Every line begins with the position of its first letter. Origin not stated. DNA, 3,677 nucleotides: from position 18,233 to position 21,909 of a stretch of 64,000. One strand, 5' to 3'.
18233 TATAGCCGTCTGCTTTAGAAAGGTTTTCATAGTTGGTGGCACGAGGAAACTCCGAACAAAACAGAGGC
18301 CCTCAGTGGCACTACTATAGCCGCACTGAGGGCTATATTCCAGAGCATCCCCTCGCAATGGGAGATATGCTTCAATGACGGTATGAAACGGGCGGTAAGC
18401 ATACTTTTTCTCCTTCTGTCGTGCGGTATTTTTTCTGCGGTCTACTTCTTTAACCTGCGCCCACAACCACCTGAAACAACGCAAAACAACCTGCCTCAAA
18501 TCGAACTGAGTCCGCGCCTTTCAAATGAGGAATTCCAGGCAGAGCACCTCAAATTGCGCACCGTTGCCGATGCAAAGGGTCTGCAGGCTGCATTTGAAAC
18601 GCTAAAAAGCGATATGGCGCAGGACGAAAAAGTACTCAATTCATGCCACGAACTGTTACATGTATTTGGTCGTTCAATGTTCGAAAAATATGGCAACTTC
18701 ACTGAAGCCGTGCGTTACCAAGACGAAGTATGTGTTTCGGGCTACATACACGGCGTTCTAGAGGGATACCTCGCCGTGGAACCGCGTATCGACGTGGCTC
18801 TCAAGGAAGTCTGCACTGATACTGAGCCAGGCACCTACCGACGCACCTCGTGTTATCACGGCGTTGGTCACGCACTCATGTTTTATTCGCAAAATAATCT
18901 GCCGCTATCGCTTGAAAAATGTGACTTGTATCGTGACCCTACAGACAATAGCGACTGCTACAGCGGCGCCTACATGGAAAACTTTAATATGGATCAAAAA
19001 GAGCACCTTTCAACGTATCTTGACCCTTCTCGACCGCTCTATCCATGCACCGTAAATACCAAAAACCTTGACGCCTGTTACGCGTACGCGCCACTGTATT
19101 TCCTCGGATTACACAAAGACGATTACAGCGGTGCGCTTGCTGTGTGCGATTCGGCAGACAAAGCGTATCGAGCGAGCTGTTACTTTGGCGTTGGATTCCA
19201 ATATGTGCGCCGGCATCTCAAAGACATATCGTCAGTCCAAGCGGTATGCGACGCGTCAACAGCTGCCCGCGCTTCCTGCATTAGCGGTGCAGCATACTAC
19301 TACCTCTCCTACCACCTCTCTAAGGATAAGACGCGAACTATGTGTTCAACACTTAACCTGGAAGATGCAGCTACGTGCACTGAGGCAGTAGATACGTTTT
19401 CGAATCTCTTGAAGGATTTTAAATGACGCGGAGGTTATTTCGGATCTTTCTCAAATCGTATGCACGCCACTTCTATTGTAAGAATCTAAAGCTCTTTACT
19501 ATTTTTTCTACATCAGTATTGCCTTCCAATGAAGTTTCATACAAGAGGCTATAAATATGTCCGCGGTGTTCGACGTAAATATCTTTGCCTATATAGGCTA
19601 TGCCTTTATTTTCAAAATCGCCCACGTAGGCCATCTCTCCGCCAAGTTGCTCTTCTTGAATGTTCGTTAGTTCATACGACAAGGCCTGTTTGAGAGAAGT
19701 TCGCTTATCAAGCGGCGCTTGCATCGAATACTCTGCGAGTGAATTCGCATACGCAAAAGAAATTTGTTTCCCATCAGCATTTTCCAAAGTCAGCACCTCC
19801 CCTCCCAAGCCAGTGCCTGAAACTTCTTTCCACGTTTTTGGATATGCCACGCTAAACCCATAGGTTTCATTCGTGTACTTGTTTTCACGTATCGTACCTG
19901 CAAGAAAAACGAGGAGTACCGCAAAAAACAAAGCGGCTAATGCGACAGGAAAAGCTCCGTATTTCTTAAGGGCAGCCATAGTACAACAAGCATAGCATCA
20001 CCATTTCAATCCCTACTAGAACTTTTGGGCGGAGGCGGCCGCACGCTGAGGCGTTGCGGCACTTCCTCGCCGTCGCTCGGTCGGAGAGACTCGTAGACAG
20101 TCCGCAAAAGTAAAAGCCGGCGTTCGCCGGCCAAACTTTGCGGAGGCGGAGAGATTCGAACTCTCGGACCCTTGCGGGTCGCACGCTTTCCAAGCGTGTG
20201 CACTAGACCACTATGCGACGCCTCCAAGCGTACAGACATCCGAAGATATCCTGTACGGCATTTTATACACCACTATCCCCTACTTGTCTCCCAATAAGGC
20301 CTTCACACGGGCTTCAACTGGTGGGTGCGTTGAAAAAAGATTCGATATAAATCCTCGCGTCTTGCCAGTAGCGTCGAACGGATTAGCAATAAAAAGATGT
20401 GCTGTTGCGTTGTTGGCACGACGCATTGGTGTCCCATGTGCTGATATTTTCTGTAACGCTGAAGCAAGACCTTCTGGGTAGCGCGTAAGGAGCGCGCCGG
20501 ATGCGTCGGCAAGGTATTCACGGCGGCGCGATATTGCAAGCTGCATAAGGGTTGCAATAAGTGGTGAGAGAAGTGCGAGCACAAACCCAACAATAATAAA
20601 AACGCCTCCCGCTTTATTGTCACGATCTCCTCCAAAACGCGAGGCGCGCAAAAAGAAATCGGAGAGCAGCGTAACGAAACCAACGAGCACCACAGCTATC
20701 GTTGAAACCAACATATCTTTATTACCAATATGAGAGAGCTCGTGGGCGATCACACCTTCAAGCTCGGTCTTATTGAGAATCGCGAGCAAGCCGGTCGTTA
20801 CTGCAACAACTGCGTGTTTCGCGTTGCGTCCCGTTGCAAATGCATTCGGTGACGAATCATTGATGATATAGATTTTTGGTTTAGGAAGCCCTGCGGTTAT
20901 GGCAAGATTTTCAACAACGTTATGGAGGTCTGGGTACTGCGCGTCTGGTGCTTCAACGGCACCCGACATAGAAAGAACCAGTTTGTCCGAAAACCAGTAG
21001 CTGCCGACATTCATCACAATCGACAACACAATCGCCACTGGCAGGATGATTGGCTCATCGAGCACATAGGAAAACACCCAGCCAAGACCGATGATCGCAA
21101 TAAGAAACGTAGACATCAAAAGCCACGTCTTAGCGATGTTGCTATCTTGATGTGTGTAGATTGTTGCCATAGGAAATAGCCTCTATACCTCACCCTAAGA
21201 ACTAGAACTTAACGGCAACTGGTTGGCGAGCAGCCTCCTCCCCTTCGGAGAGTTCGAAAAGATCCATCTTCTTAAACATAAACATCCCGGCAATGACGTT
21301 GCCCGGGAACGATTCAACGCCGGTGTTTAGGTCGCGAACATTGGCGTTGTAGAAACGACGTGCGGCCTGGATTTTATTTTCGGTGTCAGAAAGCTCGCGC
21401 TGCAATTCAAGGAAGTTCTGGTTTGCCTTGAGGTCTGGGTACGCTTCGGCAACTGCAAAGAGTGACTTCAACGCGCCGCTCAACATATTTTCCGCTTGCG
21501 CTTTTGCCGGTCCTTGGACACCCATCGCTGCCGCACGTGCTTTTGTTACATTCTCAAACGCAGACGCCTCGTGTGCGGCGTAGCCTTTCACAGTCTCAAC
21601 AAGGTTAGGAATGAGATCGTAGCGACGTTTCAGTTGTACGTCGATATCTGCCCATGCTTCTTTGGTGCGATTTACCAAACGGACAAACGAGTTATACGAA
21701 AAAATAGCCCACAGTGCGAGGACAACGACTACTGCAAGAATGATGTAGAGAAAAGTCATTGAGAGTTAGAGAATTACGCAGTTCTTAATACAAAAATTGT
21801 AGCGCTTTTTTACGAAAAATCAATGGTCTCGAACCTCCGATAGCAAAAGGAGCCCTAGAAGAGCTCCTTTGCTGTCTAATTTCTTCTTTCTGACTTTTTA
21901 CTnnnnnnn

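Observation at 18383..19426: Secreted protein made of seven cysteine-containing repeats (C-[YVI]-x-G-x-x-[HYF] ... C), divergent from another secreted unknown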

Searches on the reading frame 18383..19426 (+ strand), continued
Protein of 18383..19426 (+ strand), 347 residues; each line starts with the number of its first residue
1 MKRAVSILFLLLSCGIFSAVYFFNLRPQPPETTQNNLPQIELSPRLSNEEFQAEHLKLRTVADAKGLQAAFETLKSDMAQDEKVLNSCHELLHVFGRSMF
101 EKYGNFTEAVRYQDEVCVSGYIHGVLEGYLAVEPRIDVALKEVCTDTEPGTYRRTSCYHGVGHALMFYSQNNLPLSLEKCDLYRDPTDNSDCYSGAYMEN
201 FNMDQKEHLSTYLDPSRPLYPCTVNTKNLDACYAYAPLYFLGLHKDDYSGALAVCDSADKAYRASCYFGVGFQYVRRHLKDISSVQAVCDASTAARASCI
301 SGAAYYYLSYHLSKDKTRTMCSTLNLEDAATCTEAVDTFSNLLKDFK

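Call 89: fold_search(model_id=the predicted structure, library=viral)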
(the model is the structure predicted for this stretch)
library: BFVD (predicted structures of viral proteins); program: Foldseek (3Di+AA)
matches with E <= 10: 267; with E <= 0.001: 0
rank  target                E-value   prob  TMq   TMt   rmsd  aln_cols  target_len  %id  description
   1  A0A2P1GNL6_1          2.6e-01  0.12  0.13  0.08  23.5       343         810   10  Polyprotein (Fragment) [Beihai wrasse picornavirus]
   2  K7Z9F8                3.7e-01  0.28  0.19  0.20  19.4       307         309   11  Putative ankyrin repeat protein [Megavirus courdo11]
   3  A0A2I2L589            5.8e-01  0.41  0.25  0.21  14.7       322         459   10  Uncharacterized protein [Orpheovirus IHUMI-LCC2]
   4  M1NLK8                6.3e-01  0.21  0.21  0.21  19.7       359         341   10  Repeat protein [Moumouvirus goulette]
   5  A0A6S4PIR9            6.3e-01  0.08  0.11  0.06  27.1       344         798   11  Uncharacterized protein [uncultured phage_MedDCM-OCT-S31-C1]
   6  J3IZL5                6.8e-01  0.18  0.17  0.16  18.1       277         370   13  (no name in the UniProt tables at hand)
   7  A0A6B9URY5            7.4e-01  0.10  0.16  0.12  19.5       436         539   11  (no name in the UniProt tables at hand)
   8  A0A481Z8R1            7.7e-01  0.23  0.24  0.21  21.4       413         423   11  Uncharacterized protein [Pithovirus LCPAC304]
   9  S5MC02                8.0e-01  0.20  0.19  0.17  18.1       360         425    8  (no name in the UniProt tables at hand)
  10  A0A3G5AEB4            9.1e-01  0.12  0.16  0.13  18.5       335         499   10  Uncharacterized protein [Hyperionvirus sp.]
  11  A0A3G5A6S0            9.1e-01  0.06  0.12  0.11  23.2       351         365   11  Fatty acid desaturase domain-containing protein [Harvfovirus sp.]
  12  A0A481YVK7            1.1e+00  0.28  0.22  0.17  13.3       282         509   10  Chromatin assembly factor complex 1 subunit p60 [Marseillevirus LCMAC103]
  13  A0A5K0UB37            1.1e+00  0.14  0.19  0.16  30.8       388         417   13  Uncharacterized protein [Yasminevirus sp. GU-2018]
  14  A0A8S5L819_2          1.1e+00  0.06  0.13  0.05  29.4       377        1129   12  Minor tail protein [Siphoviridae sp. ctDmQ3]
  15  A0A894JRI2            1.2e+00  0.08  0.13  0.14  26.5       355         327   13  (no name in the UniProt tables at hand)
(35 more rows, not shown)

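Call 92: find_encoding_contigs(protein=P0001, flank=3000, max_places=3)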
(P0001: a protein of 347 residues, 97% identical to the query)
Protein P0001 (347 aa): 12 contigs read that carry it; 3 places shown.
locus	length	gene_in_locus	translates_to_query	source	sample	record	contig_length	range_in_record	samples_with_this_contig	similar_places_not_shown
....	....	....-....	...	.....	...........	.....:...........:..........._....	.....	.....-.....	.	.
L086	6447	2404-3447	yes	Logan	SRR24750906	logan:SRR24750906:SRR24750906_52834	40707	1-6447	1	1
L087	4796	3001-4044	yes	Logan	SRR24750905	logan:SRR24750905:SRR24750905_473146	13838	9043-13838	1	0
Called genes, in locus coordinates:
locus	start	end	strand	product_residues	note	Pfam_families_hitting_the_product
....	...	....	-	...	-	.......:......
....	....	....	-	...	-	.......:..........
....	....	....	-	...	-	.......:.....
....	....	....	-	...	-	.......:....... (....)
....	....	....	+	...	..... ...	-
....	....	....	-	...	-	-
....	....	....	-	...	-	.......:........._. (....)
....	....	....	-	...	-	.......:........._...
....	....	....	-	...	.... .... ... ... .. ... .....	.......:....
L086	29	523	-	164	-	PF02643:DUF192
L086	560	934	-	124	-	PF00903:Glyoxalase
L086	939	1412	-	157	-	PF00293:NUDIX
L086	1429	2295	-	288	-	PF07182:DUF1402 (weak)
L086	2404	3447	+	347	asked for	-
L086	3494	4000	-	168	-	-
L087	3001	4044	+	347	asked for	-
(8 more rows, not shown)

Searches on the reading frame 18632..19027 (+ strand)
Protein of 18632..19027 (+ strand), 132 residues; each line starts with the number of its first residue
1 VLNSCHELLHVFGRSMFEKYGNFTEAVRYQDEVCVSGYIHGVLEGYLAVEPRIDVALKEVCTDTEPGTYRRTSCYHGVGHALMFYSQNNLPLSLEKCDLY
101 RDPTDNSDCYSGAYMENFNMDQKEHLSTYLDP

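Call 72: predict_structure(alignment_id=A5)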
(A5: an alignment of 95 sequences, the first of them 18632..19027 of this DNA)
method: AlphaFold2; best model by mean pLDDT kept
length: 132 residues; sequences in the alignment: 95
mean_pLDDT: 93.6   pTM: 0.89
mean pLDDT of the five models: 93.6, 93.6, 92.7, 92.6, 91.5
residues with pLDDT >= 90: 109; 70-90: 20; 50-70: 2; < 50: 1
segments of 3 or more residues with pLDDT < 50: none
pLDDT, mean of each block of 10 residues (from residue 1): 81 97 94 89 97 97 95 98 96 98 98 94 85 77
secondary structure, 60 per line:
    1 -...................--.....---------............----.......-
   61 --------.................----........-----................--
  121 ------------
elements in order: H2-20 H23-27 H37-48 H53-59 H69-85 H90-97 H103-118

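Call 74: fold_search(model_id=the predicted structure, library=pdb)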
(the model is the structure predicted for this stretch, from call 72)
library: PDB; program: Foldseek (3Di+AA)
matches with E <= 10: 196; with E <= 0.001: 0
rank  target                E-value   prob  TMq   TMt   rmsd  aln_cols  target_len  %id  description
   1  9qpq_N                8.2e-01  0.35  0.31  0.31   6.6       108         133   15  The structure of the COPI leaf bound to GOLPH3 (released 2025-10-22)
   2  9i8o_D                8.6e-01  0.25  0.31  0.27   8.6       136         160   15  Beta-Catenin R4 with Compound 1 (released 2026-02-18)
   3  4ozs                  8.6e-01  0.12  0.21  0.18  10.0       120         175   15  RNA binding protein (released 2015-04-22)
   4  6g4j_B                1.1e+00  0.51  0.35  0.37   6.2        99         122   15  Structure of the protein kinase YabT from Bacillus subtilis in complex with an alphaREP crystallization helper (released 2019-01-30)
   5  5mfi_B                1.2e+00  0.21  0.25  0.17   9.9       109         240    6  Designed armadillo repeat protein YIII(Dq.V2)4CqI in complex with peptide (KR)4 (released 2017-09-13)
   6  5mfm_C                1.3e+00  0.21  0.26  0.14   7.8       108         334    6  Designed armadillo repeat protein peptide fusion YIIIM6AII_GS11_(KR)5 (released 2017-09-13)
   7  9ge2_R                1.4e+00  0.06  0.19  0.11  19.0       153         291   12  Structure of GPR55 in complex with G13 and synthetic agonist ML184 (released 2025-03-05)
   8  5mfi_A                1.6e+00  0.18  0.25  0.17   9.9       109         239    6  Designed armadillo repeat protein YIII(Dq.V2)4CqI in complex with peptide (KR)4 (released 2017-09-13)
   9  7sqc_H5               1.6e+00  0.12  0.24  0.10  12.8       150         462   13  Ciliary C1 central pair apparatus isolated from Chlamydomonas reinhardtii (released 2022-04-13)
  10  3woy                  1.7e+00  0.21  0.28  0.17   9.8       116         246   10  Crystal structure of CLASP2 TOG domain (TOG2) (released 2015-05-27)
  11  4pjq_A                1.8e+00  0.12  0.25  0.18   9.4       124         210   18  Crystal structure of designed cPPR-polyG protein (released 2014-12-24)
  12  5t87_C                1.9e+00  0.54  0.43  0.47   5.1        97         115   13  Crystal structure of CDI complex from Cupriavidus taiwanensis LMG 19424 (released 2017-09-13)
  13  4pjr                  1.9e+00  0.13  0.26  0.22   8.8       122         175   18  Crystal structure of designed cPPR-NRE protein (released 2014-12-24)
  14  9ens_A                2.0e+00  0.23  0.37  0.07   8.1       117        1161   16  Cleavage product of vitellogenin from the honey bee hemolymph (released 2025-03-26)
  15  4wn4_A                2.0e+00  0.12  0.27  0.20   8.5       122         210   18  Crystal structure of designed cPPR-polyA protein (released 2014-12-24)
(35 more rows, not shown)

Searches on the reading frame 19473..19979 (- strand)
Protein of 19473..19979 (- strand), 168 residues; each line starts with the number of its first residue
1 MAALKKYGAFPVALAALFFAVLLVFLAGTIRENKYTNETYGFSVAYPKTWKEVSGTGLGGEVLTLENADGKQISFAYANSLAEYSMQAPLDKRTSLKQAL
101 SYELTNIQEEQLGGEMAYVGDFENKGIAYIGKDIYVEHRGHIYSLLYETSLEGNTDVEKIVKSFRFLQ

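Call 32: search_protein_families(library=pfam, proteins=[window:19473-19979:-], max_evalue=0.001)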
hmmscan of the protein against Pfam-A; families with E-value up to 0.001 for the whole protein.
window:19473-19979:- (168 aa): 1 family
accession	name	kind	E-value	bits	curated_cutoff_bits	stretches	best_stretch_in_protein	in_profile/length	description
PF18933.6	PsbP_2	-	2.2e-06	28.3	27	1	31-166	43-184/184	PsbP-like protein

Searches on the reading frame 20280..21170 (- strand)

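Call 32: search_protein_families(library=pfam, proteins=[window:20280-21170:-], max_evalue=0.001)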
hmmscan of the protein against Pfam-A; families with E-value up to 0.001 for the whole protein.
window:20280-21170:- (296 aa): 2 families
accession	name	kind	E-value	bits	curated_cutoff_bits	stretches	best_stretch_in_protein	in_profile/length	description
PF01435.24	Peptidase_M48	-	9.1e-37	127.1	20.3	1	78-293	3-183/186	Peptidase family M48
PF05569.17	Peptidase_M56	-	0.00036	20.2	31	1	120-162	176-218/296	BlaR1 peptidase M56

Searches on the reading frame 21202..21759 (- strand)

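Call 32: search_protein_families(library=pfam, proteins=[window:21202-21759:-], max_evalue=0.001)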
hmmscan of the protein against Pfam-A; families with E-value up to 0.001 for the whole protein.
window:21202-21759:- (185 aa): 1 family
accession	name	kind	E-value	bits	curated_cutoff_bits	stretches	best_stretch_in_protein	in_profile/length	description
PF04011.17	LemA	-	5.8e-60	201.9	26.2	1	35-185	1-149/149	LemA family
